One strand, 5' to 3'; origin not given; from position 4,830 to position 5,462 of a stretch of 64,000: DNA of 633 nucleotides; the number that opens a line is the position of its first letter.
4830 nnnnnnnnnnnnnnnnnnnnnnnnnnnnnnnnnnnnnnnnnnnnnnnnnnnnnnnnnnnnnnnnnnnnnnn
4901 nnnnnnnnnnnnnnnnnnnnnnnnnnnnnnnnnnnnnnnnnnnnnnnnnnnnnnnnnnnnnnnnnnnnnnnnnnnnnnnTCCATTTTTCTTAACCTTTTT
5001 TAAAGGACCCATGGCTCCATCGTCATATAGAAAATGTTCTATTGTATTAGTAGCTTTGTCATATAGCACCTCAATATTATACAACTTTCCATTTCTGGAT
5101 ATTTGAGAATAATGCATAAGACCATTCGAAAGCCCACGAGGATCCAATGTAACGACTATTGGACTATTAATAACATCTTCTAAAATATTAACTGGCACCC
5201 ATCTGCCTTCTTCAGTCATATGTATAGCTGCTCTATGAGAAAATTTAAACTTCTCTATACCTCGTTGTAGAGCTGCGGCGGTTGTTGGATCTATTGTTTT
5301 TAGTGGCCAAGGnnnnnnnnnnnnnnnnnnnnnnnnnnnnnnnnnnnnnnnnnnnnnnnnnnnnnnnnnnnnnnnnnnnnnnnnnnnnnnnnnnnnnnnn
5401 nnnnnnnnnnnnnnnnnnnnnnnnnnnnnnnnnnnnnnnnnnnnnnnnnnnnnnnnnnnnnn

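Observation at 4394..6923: Candidate toxin-immunity module in an obligate intracellular lineage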

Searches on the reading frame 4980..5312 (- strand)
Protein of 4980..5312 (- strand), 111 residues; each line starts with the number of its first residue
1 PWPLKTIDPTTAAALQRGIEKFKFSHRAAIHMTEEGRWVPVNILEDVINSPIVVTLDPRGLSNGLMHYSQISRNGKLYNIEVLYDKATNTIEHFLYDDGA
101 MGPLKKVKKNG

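Call 32: predict_structure(alignment_id=A1)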
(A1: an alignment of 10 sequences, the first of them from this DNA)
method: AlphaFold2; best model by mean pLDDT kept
length: 111 residues; sequences in the alignment: 10
mean_pLDDT: 77.4   pTM: 0.70
mean pLDDT of the five models: 77.4, 75.4, 74.3, 72.7, 72.6
residues with pLDDT >= 90: 36; 70-90: 49; 50-70: 6; < 50: 20
segments of 3 or more residues with pLDDT < 50: 1-11, 13-19
pLDDT, mean of each block of 10 residues (from residue 1): 41 47 84 78 91 91 92 85 93 87 66 39
secondary structure, 60 per line:
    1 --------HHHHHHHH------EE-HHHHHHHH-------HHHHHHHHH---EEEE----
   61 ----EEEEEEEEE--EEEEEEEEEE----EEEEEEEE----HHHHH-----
elements in order: H9-16 H26-33 H41-49 E53-56 E65-73 E76-85 E90-97 H102-106

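Call 36: search_protein_representatives(alignment_id=A1)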
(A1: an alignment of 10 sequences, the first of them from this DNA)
Query: 10 sequences, 190 profile positions. Proteins with E-value up to 0.001 (for the whole library): 488; up to 1e-10: 361; up to 1e-30: 129. The best 150 are listed.
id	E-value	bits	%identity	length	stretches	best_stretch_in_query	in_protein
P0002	1.2e-55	205.2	-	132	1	68-190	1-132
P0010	5.1e-54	199.8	-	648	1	48-190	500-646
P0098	7.3e-50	186.3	-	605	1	27-190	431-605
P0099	3.4e-47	177.6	-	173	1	74-190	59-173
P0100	5.6e-47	176.9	-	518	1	59-190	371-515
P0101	7.4e-47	176.5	-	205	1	39-190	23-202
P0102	8.7e-47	176.3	-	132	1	84-190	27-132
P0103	4.7e-45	170.6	-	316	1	78-189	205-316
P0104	5.1e-45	170.5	-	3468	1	83-190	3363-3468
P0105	5.7e-45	170.3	-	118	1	80-190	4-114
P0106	1.1e-44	169.4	-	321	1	4-190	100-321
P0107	1.1e-44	169.4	-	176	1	45-190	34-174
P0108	2.5e-44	168.2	-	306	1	95-190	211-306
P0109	2.9e-44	168.0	-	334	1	9-190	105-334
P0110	3.5e-44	167.8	-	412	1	14-190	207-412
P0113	1.6e-43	165.6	-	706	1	10-190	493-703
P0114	1.7e-43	165.6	-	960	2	46-190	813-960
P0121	5.4e-42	160.6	-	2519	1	69-188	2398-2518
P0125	1.2e-41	159.5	-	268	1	98-188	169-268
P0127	1.7e-41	159.0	-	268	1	82-189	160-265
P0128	4.7e-41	157.6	-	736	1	81-187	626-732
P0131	1.2e-40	156.3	-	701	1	98-190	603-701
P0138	8.2e-39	150.2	-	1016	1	42-189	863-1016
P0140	9.2e-39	150.1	-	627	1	13-189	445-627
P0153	1.8e-36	142.6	-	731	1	94-189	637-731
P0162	8.7e-36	140.4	-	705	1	42-187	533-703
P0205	5.7e-32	127.9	-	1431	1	87-189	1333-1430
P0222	4.5e-31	125.0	-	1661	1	98-190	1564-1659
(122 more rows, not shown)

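Call 40: search_protein_families(library=pfam, max_evalue=0.01, proteins=[P0104, P0121, P0222, P0205, P0125, P0127])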
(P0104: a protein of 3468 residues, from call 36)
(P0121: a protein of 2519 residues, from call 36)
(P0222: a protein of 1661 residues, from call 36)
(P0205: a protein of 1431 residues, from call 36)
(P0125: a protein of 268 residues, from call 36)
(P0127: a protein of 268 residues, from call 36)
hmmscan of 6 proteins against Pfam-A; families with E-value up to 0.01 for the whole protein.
P0104 (3468 aa): 6 families
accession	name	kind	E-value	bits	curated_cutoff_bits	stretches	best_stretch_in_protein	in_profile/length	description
PF03534.18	SpvB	-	5.3e-24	85.3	22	1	473-669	2-183/287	Salmonella virulence plasmid 65kDa B protein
PF05593.20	RHS_repeat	-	5.1e-16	59.1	22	2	2731-2762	1-32/38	RHS Repeat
PF12256.14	TcdB_toxin_midN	-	1.9e-15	57.1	24.8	1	1970-2095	18-158/181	Insecticide toxin TcdB middle/N-terminal region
PF01839.29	FG-GAP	-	6.2e-09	36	22.1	0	1874-1895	2-22/37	FG-GAP repeat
PF13517.12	FG-GAP_3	-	7.1e-08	33.4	26.9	0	1882-1916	1-36/61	FG-GAP-like repeat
PF03527.20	RHS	-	0.00055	20.2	27.9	1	3123-3143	1-21/38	RHS protein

P0121 (2519 aa): 1 family
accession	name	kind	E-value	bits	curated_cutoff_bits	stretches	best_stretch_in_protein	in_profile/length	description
PF18812.6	PBECR3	-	0.0046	17.3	30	0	2441-2502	32-100/115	phage-Barnase-EndoU-ColicinE5/D-RelE like nuclease3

P0222 (1661 aa): 1 family
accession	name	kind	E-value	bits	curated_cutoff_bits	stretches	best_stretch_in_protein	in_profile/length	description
PF05593.20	RHS_repeat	-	3.3e-47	158.5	22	4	943-980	1-38/38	RHS Repeat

P0205 (1431 aa): 1 family
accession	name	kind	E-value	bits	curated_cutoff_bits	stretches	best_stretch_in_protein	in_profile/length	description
PF20041.5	DUF6443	-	3.9e-28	98.8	27.8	1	97-204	20-128/137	Domain of unknown function (DUF6443)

P0125 (268 aa): 0 families

P0127 (268 aa): 0 families

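Call 42: search_solved_structures(query=A1, max_evalue=10, show_alignments=2)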
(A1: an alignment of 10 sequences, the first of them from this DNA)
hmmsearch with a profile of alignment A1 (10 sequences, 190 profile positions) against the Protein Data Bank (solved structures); distinct sequences matched with E-value up to 10: 15.
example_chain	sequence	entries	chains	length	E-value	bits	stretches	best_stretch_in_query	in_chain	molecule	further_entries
5wul_A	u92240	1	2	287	0.071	16.7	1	20-121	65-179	Short-chain dehydrogenase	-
5wva_A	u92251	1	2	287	0.14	15.7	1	20-121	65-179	Short-chain dehydrogenase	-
5wuw_A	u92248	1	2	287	0.18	15.3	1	21-121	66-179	Short-chain dehydrogenase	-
4zgw_A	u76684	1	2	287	0.21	15.1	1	21-121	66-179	short-chain dehydrogenase/reductase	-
6d68_A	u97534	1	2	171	0.37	14.4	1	116-155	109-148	Ubiquitin-conjugating enzyme E2 G1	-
2awf_A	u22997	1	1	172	0.37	14.3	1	116-155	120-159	Ubiquitin-conjugating enzyme E2 G1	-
6u42_5H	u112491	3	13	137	0.44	14.1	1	79-119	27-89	FAP126 | Protein Flattop homolog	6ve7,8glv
2lxp_A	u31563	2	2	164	0.73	13.4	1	116-157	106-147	Ubiquitin-conjugating enzyme E2 G2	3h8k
8t0s_A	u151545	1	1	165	0.73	13.4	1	116-157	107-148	Ubiquitin-conjugating enzyme E2 G2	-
4lad_A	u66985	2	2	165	0.74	13.4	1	116-157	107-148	Ubiquitin-conjugating enzyme E2 G2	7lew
2kly_A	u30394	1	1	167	0.75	13.3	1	116-157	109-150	Ubiquitin-conjugating enzyme E2 G2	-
3fsh_A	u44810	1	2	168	0.76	13.3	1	116-157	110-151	Ubiquitin-conjugating enzyme E2 G2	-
2cyx_A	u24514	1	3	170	0.78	13.3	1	116-157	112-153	Ubiquitin-conjugating enzyme E2 G2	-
1pzv_A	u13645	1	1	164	0.95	13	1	116-154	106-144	Probable ubiquitin-conjugating enzyme E2-19 kDa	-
6op8_A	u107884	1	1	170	1.5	12.3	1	116-157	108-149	Ubiquitin-conjugating enzyme E2-18 kDa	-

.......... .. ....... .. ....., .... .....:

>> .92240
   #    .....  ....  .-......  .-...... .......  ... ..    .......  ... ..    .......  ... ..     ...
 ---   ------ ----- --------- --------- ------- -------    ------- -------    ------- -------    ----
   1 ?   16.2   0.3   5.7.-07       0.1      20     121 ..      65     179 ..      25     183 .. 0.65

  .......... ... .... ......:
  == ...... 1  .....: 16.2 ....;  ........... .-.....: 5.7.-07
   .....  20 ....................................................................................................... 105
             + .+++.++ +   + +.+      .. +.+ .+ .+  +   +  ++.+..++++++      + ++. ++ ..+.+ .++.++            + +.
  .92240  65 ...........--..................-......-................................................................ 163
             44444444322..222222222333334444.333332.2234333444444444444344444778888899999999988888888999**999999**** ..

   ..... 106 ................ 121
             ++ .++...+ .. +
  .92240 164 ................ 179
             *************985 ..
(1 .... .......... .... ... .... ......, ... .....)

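Call 59: search_solved_structures(query=A4, max_evalue=10, show_alignments=3)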
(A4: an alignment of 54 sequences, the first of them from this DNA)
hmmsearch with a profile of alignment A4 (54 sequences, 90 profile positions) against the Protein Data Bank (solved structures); distinct sequences matched with E-value up to 10: 9.
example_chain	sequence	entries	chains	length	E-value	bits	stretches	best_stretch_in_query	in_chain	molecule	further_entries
5i4q_A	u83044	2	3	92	0.069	16.4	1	4-50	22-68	Contact-dependent inhibitor A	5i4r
8t0s_A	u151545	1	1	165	1.1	12.6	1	16-57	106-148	Ubiquitin-conjugating enzyme E2 G2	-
2lxp_A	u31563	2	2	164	1.2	12.5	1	16-57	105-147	Ubiquitin-conjugating enzyme E2 G2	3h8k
4lad_A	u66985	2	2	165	1.2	12.5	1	16-57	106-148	Ubiquitin-conjugating enzyme E2 G2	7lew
2kly_A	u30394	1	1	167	1.2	12.4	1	16-57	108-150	Ubiquitin-conjugating enzyme E2 G2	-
3fsh_A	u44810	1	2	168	1.2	12.4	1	16-57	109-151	Ubiquitin-conjugating enzyme E2 G2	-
2cyx_A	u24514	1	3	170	1.3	12.4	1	16-57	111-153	Ubiquitin-conjugating enzyme E2 G2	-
6d68_A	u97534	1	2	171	1.5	12.1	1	17-56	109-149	Ubiquitin-conjugating enzyme E2 G1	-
2awf_A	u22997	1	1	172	1.5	12.1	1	17-56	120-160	Ubiquitin-conjugating enzyme E2 G1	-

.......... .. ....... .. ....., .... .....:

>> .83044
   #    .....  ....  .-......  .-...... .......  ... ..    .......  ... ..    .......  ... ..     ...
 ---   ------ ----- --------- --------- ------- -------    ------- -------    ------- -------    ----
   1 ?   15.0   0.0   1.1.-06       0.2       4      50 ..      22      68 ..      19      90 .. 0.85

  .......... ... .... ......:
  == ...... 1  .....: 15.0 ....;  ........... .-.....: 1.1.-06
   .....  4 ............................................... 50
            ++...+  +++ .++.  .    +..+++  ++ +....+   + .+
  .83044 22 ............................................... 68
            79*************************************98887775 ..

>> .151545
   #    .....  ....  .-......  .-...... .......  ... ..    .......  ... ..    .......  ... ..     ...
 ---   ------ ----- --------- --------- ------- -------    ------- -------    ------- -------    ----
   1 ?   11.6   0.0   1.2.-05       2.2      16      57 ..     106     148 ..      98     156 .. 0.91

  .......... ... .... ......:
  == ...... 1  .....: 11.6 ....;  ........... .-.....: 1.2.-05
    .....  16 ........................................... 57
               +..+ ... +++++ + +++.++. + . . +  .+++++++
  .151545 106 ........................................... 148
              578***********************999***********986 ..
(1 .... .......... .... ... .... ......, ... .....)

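Call 60: search_protein_families(library=pfam, alignment_id=A4, max_evalue=1)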
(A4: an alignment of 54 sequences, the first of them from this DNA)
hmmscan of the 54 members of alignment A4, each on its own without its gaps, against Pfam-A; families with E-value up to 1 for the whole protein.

A. member 1, seq(93 aa): 1 family
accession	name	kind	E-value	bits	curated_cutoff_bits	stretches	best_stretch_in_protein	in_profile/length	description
PF21223.3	TPPII_Ig-like-1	-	0.069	13.9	27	1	3-54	45-97/117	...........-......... II, first Ig-like domain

B. families by the number of members that match (of 54 scanned): 21 families
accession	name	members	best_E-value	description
PF18812.6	PBECR3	7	0.00085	phage-Barnase-EndoU-ColicinE5/D-RelE like nuclease3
PF09066.15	B2-adapt-app_C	2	0.045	Beta2-adaptin appendage, C-terminal sub-domain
PF22315.2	PF0095-like_C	2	0.14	PF0095-like, C-terminal domain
PF18104.7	Tudor_2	1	0.0067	Jumonji domain-containing protein 2A Tudor domain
PF03291.22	mRNA_G-N7_MeTrfase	1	0.037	mRNA (guanine-N(7))-methyltransferase domain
PF21615.3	CBM-like_2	1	0.053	Carbohydrate binding module-like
PF14974.11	P_C10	1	0.056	Protein C10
PF11376.13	DUF3179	1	0.067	Protein of unknown function (DUF3179)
PF21223.3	TPPII_Ig-like-1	1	0.069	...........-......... II, first Ig-like domain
PF21103.3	PH1_SSRP1-like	1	0.07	SSRP1 PH domain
PF00177.27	Ribosomal_S7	1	0.084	Ribosomal protein S7p/S5e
PF10448.14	POC3_POC4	1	0.1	20S proteasome chaperone assembly proteins 3 and 4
PF16785.10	SMBP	1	0.13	Small metal-binding protein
PF02728.21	Cu_amine_oxidN3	1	0.13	Copper amine oxidase, N3 domain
PF14076.12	DUF4258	1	0.14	Domain of unknown function (DUF4258)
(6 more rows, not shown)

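Call 74: search_protein_families(library=pfam, max_evalue=0.01, proteins=[P0098, P0100, P0113, P0114, P0128, P0131, P0138, P0140, P0153, P0162])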
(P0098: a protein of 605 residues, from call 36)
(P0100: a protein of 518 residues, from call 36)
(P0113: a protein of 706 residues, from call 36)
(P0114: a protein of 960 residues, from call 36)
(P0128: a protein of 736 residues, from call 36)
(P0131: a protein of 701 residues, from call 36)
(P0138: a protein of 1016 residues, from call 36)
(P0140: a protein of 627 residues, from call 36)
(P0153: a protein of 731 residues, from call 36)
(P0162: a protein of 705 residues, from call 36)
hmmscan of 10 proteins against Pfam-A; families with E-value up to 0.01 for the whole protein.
P0098 (605 aa): 0 families

P0100 (518 aa): 10 families
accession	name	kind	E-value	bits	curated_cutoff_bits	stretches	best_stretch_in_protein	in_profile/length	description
PF00515.34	TPR_1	-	1e-11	44.5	27.8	2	215-244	2-31/34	Tetratricopeptide repeat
PF07719.23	TPR_2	-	1e-08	35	27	1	182-213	3-34/34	Tetratricopeptide repeat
PF13431.12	TPR_17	-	3.8e-08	33.4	24.4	1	203-233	2-32/34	Tetratricopeptide repeat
PF13181.12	TPR_8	-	1.4e-07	31.6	25.7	1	215-244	2-31/34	Tetratricopeptide repeat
PF14559.12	TPR_19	-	1.2e-06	29.2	25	1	196-234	7-45/68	Tetratricopeptide repeat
PF13414.12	TPR_11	-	4.2e-05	23.6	26.8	1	196-228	10-42/42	TPR repeat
PF13432.12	TPR_16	-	0.00031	21.5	32.7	1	196-241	13-58/65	Tetratricopeptide repeat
PF13371.12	TPR_9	-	0.00081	19.8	35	1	196-243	11-58/73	Tetratricopeptide repeat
PF13424.12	TPR_12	-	0.0063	17.1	30.1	0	182-244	12-75/77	Tetratricopeptide repeat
PF13428.12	TPR_14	-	0.0075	17.3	23.5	0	181-221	2-42/44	Tetratricopeptide repeat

P0113 (706 aa): 1 family
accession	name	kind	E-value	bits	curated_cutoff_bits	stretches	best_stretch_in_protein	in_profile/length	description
PF05593.20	RHS_repeat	-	7.5e-13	49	22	1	238-273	1-37/38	RHS Repeat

P0114 (960 aa): 0 families

P0128 (736 aa): 0 families

P0131 (701 aa): 1 family
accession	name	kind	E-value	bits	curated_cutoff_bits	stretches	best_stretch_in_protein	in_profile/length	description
PF05593.20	RHS_repeat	-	2.3e-12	47.4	22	1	88-122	1-35/38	RHS Repeat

P0138 (1016 aa): 0 families

P0140 (627 aa): 0 families

P0153 (731 aa): 1 family
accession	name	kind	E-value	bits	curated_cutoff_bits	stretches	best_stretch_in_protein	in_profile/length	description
PF05593.20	RHS_repeat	-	5.7e-07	30.2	22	0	319-351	5-32/38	RHS Repeat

P0162 (705 aa): 1 family
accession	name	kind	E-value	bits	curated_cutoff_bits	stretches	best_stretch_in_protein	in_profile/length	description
PF05355.16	Apo-CII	-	0.0052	17.3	22.1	0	459-491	21-53/77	Apolipoprotein C-II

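Call 76: fold_search(model_id=the predicted structure, library=pdb)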
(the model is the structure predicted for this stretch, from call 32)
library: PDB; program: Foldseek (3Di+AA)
matches with E <= 10: 673; with E <= 0.001: 0
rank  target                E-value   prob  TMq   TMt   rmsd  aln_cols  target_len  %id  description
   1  4dm5_D                7.6e-02  0.90  0.36  0.44   6.5        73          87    8  Putative Osmotically inducible lipoprotein OsmE characterization by Xray crystallography (released 2012-03-07)
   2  4dm5_A                1.0e-01  0.82  0.34  0.42   6.6        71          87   10  Putative Osmotically inducible lipoprotein OsmE characterization by Xray crystallography (released 2012-03-07)
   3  4fxh_B                1.4e-01  0.47  0.34  0.38   7.6        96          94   17  Crystal structure of the isolated E. coli RelE toxin, P212121 form (released 2012-08-29)
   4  4dm5_B                1.8e-01  0.75  0.35  0.40   6.6        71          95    8  Putative Osmotically inducible lipoprotein OsmE characterization by Xray crystallography (released 2012-03-07)
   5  4r80_A                1.9e-01  0.47  0.30  0.40   5.4        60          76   28  Crystal Structure of a De Novo Designed Beta Sheet Protein, Cystatin Fold, Northeast Structural Genomics Consortium (N (released 2014-09-24)
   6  7m5f_C                2.8e-01  0.60  0.36  0.34   4.3        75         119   12  Contact-dependent inhibition system from Serratia marcescens BWH57 (released 2021-05-12)
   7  9s6c_B                3.3e-01  0.57  0.30  0.12   5.3        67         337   18  B12 Binding protein - BtuK1 (released 2025-09-17)
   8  5trv                  4.0e-01  0.30  0.30  0.28   7.7        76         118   14  Crystal structure of a de novo designed protein with curved beta-sheet (released 2017-01-25)
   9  5tph_B                4.0e-01  0.28  0.29  0.27   9.0        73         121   12  Crystal structure of a de novo designed protein homodimer with curved beta-sheet (released 2017-01-25)
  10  5u35_A                4.2e-01  0.14  0.31  0.28  11.0       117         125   13  Crystal structure of a de novo designed protein with curved beta-sheet (released 2017-01-25)
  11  4tx4_A                4.8e-01  0.13  0.25  0.33  13.5        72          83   18  Crystal Structure of a Single-Domain Cysteine Protease Inhibitor from Cowpea (Vigna unguiculata) (released 2015-10-14)
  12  9s6c_C                5.1e-01  0.44  0.30  0.12   5.3        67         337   18  B12 Binding protein - BtuK1 (released 2025-09-17)
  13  8h5y_A                5.1e-01  0.11  0.20  0.05  10.8        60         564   12  Crystal structure of RadD- ADP complex (released 2023-10-18)
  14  9s6c_A                5.4e-01  0.44  0.30  0.12   5.3        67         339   18  B12 Binding protein - BtuK1 (released 2025-09-17)
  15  4fxe_F                5.4e-01  0.20  0.31  0.39   5.3        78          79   14  Crystal structure of the intact E. coli RelBE toxin-antitoxin complex (released 2012-08-29)
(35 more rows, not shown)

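Call 85: find_related_loci(query=A1, collection=metagenome_contigs, flank=2500)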
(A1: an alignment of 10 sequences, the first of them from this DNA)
Query A1 (111 aa) in metagenome_contigs; peptide patterns used: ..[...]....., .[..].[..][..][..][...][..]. (x = any residue, [..] = any of these).
187 stretches matched a pattern; 133 encode a relative of the query (tblastn E <= 1e-3); the best 80 are kept; 80 distinct loci.
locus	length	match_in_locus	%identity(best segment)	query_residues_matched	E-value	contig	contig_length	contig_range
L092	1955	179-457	59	17-109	4e-35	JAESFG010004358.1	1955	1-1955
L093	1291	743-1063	52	1-109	1e-32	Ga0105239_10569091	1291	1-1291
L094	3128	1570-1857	53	14-109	2e-31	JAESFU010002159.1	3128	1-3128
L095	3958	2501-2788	55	12-109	2e-31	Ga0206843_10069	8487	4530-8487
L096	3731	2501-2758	59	24-109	1e-30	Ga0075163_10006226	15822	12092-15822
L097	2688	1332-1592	58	22-109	4e-30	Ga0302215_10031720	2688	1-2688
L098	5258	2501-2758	57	24-109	2e-29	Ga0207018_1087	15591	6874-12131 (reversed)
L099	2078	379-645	51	18-107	8e-29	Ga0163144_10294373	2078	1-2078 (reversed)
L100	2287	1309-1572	52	20-107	2e-28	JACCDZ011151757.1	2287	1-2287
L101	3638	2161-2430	49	18-108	2e-27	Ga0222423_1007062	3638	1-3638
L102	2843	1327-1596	51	20-109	7e-27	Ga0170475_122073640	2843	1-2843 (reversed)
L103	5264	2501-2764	45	20-108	1e-24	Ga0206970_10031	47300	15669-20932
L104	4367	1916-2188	51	17-109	1e-24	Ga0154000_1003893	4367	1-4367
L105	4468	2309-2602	49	10-109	5e-24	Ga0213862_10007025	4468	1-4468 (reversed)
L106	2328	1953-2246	49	10-109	5e-24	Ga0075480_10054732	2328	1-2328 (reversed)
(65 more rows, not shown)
